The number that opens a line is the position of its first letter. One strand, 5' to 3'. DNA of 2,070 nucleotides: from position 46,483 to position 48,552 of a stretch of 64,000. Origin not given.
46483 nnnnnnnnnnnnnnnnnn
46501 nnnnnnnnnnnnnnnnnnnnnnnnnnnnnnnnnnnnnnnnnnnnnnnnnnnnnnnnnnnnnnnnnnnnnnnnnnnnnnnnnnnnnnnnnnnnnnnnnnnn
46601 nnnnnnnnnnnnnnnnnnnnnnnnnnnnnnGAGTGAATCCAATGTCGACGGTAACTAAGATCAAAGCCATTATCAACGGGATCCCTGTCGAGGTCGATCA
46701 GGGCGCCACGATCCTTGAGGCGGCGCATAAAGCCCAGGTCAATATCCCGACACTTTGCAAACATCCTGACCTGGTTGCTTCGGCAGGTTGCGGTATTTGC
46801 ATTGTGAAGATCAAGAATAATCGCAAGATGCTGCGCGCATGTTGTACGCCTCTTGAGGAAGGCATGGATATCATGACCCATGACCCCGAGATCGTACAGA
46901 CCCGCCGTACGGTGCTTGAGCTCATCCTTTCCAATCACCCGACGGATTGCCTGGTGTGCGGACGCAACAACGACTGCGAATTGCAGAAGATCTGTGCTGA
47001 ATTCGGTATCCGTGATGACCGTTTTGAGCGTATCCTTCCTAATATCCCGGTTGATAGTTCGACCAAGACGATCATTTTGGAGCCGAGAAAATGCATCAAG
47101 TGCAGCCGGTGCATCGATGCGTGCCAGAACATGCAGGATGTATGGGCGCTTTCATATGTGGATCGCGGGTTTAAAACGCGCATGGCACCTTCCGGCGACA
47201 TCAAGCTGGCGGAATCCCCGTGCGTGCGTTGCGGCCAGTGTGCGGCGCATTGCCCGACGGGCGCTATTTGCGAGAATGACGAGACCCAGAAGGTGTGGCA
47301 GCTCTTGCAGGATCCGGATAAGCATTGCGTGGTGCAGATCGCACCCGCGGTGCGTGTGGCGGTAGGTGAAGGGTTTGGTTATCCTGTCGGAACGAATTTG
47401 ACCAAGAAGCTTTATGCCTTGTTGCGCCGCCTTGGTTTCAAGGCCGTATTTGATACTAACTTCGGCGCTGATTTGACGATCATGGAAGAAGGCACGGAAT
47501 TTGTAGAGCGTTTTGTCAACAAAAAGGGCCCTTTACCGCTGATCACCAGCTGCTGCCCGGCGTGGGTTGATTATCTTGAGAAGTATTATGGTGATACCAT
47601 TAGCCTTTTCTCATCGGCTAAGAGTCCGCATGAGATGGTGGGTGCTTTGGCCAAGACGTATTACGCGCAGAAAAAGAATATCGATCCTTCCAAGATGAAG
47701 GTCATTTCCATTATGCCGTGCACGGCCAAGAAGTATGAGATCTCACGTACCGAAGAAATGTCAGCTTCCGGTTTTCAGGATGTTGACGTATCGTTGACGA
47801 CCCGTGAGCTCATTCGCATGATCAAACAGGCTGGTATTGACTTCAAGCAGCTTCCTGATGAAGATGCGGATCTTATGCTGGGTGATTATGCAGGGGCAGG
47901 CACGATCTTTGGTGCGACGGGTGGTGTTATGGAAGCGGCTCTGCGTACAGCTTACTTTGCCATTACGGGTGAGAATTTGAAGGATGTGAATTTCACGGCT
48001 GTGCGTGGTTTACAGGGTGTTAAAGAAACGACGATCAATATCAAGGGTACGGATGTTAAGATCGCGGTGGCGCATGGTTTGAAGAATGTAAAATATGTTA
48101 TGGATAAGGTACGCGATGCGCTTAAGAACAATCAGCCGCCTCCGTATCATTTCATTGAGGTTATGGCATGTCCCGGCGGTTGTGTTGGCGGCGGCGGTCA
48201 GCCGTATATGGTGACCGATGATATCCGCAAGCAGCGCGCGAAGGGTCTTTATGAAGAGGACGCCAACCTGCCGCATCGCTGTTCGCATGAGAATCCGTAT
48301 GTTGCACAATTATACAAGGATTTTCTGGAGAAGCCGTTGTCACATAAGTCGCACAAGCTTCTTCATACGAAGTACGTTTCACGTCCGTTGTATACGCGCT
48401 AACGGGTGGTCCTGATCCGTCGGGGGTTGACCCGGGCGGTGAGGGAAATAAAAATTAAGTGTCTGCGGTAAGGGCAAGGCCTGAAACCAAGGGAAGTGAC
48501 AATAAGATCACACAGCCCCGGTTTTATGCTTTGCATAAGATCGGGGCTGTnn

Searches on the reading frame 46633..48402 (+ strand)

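Call 53: search_protein_families(library=ncbifam, proteins=[window:46633-48402:+], max_evalue=0.001)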
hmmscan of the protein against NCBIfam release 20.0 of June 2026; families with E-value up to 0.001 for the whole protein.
window:46633-48402:+ (589 aa): 13 families
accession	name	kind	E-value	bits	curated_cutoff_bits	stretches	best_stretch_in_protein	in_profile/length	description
NF040763.1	FeFe_hydrog_A6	exception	5.3e-246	817.5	765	1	11-584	2-571/571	NADH-dependent [FeFe] hydrogenase, group A6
NF040762.1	Hydr_FeFe_Clost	exception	1.4e-181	605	900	1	12-581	3-571/572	ferredoxin hydrogenase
TIGR02512.1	FeFe_hydrog_A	subfamily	8.3e-153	508.7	405.95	1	147-525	2-374/375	[FeFe] hydrogenase, group A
TIGR04105.1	FeFe_hydrog_B1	subfamily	9.2e-51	172.9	450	2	144-471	134-434/462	monomeric [FeFe] hydrogenase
NF005745.0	PRK07569.1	equivalog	5e-45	153.7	333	1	13-218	7-213/238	bidirectional hydrogenase complex protein HoxU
TIGR01973.1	NuoG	equivalog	5.9e-37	127.7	470.05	1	13-216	2-202/606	NADH-quinone oxidoreductase subunit NuoG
NF006305.0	PRK08493.1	equivalog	1.6e-29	102.6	591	1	10-224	2-235/819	NADH-quinone oxidoreductase subunit G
NF005895.0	PRK07860.1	equivalog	1.2e-24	86.4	802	1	6-211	14-219/811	NADH-quinone oxidoreductase subunit G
NF009454.0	PRK12814.1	equivalog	2.1e-23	82.6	916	1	8-107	2-101/657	putative NADPH-dependent glutamate synthase small subunit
TIGR02066.1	dsrB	equivalog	1.7e-05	24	341.5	0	141-168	203-230/341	dissimilatory-type sulfite reductase subunit beta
NF058577.1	FdxA_fam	equivalog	3.7e-05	23.8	65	1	195-220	7-32/52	4Fe-4S ferredoxin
TIGR02912.1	sulfite_red_C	equivalog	0.00022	20.4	324.1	1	150-224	167-228/314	sulfite reductase subunit C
TIGR01971.1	NuoI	subfamily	0.0003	20.4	113.05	1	152-217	42-103/121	NADH-quinone oxidoreductase, chain I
